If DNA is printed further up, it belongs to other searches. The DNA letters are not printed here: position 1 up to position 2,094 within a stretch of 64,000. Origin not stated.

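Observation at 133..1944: Receptor-like double pseudoenzyme: dead kinase inside, dead D,D-peptidase outside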

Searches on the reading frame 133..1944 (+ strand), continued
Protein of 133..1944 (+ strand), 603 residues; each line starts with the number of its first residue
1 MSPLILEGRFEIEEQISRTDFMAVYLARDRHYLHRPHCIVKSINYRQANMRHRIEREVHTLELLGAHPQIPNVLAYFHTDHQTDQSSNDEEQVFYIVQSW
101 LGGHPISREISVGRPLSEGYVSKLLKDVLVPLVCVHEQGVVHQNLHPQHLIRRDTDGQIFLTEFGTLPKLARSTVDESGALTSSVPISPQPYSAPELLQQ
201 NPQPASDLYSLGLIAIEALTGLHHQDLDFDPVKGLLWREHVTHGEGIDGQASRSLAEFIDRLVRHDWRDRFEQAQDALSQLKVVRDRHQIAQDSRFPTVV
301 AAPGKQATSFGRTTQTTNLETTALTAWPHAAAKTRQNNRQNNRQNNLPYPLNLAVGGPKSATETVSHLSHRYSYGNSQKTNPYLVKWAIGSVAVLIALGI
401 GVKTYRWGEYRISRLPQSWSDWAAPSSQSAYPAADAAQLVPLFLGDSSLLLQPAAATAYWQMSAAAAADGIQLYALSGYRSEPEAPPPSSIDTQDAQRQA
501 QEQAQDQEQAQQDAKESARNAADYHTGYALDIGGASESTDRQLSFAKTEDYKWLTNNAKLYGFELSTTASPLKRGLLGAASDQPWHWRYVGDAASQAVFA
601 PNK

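Call 15: find_encoding_contigs(protein=P0014, flank=10000, max_places=2)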
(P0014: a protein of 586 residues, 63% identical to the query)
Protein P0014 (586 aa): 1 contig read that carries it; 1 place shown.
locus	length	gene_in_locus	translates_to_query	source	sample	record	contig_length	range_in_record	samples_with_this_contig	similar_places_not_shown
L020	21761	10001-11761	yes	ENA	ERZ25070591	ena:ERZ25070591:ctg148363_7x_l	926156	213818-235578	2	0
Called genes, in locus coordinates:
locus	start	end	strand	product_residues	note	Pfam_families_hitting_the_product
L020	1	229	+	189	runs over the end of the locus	PF00293:NUDIX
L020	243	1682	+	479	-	PF00875:DNA_photolyase, PF03441:FAD_binding_7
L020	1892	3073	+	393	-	-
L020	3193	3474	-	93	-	-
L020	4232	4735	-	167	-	PF24698:DUF7662, PF01381:HTH_3, PF12844:HTH_19 (weak)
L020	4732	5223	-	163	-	PF11848:DUF3368, PF20698:PIN-TPR-GreABC (faint)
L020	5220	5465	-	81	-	PF03683:UPF0175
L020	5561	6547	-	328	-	PF13489:Methyltransf_23 (weak), PF01209:Ubie_methyltran, PF05175:MTS (weak), PF13847:Methyltransf_31, PF08241:Methyltransf_11, PF08242:Methyltransf_12, PF13649:Methyltransf_25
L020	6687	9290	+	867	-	PF17900:Peptidase_M1_N, PF01433:Peptidase_M1, PF02985:HEAT (faint), PF13513:HEAT_EZ (faint), PF13646:HEAT_2, PF03130:HEAT_PBS (faint), PF13646:HEAT_2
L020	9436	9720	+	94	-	-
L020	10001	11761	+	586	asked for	PF00069:Pkinase, PF02557:VanY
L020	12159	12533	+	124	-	-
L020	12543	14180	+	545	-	-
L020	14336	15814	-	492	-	PF01964:ThiC_Rad_SAM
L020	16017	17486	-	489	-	PF00474:SSF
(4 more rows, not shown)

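Call 19: search_protein_families(library=pfam, proteins=[L001:198-2885:+, L004:7226-7741:-], max_evalue=1)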
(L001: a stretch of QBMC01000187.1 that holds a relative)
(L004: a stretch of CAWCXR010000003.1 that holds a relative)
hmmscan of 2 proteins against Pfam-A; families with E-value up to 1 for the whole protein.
L001:198-2885:+ (896 aa): 8 families
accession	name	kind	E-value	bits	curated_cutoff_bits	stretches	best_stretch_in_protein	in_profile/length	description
PF01433.26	Peptidase_M1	-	5.4e-53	180.3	27.7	1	256-465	3-218/218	Peptidase family M1 domain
PF17900.6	Peptidase_M1_N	-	1.4e-31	110.4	25.8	1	47-220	3-186/186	Peptidase M1 N-terminal domain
PF13646.12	HEAT_2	-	1.2e-28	99.7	27.7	5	637-697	2-61/88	HEAT repeats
PF03130.22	HEAT_PBS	-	1.7e-11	43.8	20.9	1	588-612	2-26/27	PBS lyase HEAT-like repeat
PF02985.28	HEAT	-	8.4e-08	32.2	23.5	1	638-661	4-27/31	HEAT repeat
PF13513.12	HEAT_EZ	-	2e-05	25.4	27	2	618-659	10-53/55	HEAT-like repeat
PF09177.16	STX6_10_61_N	-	0.044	14.8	29.4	0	829-877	6-56/99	Syntaxin 6/10/61, N-terminal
PF10989.13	DUF2808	-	0.044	14.3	25.3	1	99-141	80-124/146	Protein of unknown function (DUF2808)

L004:7226-7741:- (171 aa): 2 families
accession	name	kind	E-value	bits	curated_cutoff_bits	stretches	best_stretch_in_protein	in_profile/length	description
PF14325.12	DUF4383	-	6.3e-25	88.3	27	1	9-139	1-124/125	Domain of unknown function (DUF4383)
PF02300.22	Fumarate_red_C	-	0.037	14.5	24.2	1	66-119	38-91/127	Fumarate reductase subunit C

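Call 83: search_protein_families(library=padloc, proteins=[window:133-1941:+], max_evalue=0.01)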
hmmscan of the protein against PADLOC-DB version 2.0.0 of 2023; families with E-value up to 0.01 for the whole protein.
window:133-1941:+ (603 aa): 29 families (the best 25 are shown)
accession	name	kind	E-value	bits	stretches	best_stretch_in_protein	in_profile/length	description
PDLC04045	PD-T4-6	-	4.7e-48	161.9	1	5-303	30-317/350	-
PDLC04044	PD-T4-6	-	4.6e-46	155.6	1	2-341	26-353/372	-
PDLC04062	PD-T4-6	-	3.1e-41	139.9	1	3-290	27-300/450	-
PDLC04051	PD-T4-6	-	2.9e-25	87.1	1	2-303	26-313/476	-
PDLC04042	PD-T4-6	-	3e-24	84.2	1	5-293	6-282/292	-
PDLC03920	MkoA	-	5.3e-24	82.6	1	6-312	7-298/1112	-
PDLC04053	PD-T4-6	-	1.2e-22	78.8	1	8-298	9-285/311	-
PDLC04061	PD-T4-6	-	5.6e-22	76.9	1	4-521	12-477/510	-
PDLC04054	PD-T4-6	-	1e-19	69.2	1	5-309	8-294/347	-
PDLC04048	PD-T4-6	-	2.2e-19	68.1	1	5-222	7-209/354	-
PDLC04047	PD-T4-6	-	7.1e-19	66.1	1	7-290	9-278/327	-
PDLC04057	PD-T4-6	-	2.9e-17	60.8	1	5-328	5-310/443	-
PDLC04039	PD-T4-6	-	4.7e-16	56.8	1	10-402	16-402/458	-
PDLC04060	PD-T4-6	-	7.9e-16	56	1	4-326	4-313/486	-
PDLC04138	mad6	-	3.9e-15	53.8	1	5-289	48-318/659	mads_6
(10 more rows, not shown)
